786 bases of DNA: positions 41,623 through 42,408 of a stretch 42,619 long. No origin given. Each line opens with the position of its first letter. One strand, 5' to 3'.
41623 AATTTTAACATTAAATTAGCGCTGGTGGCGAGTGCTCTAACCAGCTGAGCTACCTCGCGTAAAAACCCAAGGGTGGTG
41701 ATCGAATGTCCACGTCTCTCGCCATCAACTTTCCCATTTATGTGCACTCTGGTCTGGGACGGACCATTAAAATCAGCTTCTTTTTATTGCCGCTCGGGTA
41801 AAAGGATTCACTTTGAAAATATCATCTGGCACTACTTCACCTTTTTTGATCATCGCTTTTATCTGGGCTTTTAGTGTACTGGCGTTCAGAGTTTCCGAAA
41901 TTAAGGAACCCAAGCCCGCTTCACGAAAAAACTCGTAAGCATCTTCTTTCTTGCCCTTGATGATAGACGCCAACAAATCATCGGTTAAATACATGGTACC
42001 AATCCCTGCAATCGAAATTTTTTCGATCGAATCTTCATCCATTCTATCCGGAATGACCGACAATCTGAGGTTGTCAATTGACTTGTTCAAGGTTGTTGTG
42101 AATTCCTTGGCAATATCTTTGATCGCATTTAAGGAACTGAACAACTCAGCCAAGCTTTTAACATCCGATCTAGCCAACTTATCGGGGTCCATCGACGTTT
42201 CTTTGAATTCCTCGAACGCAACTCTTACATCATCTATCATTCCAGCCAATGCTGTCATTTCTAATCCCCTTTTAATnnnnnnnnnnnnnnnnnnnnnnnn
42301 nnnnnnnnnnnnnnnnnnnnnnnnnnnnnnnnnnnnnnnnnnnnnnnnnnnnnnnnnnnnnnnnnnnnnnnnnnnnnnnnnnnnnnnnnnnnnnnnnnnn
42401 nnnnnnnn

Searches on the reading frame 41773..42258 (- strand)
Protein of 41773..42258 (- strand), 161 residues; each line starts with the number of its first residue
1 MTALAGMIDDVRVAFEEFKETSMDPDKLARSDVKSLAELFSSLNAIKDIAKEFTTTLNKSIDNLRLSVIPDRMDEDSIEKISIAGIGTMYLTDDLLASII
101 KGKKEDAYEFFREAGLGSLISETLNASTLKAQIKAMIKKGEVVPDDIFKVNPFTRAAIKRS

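Call 64: search_protein_families(library=phrogs, proteins=[window:41773-42258:-], max_evalue=0.001)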
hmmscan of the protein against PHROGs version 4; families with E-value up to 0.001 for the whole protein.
window:41773-42258:- (161 aa): 1 family
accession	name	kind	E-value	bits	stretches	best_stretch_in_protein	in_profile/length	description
phrog_2378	-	unknown function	2.6e-22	80.5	1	15-160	11-186/189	-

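Call 65: search_protein_families(library=pfam, proteins=[window:41773-42258:-], max_evalue=0.01)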
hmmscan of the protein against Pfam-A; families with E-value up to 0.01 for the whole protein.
window:41773-42258:- (161 aa): 1 family
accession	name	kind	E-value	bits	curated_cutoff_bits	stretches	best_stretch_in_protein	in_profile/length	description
PF23984.1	DUF7307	-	1.1e-29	103.4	27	1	33-159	2-128/129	Pam3 gp33-like protein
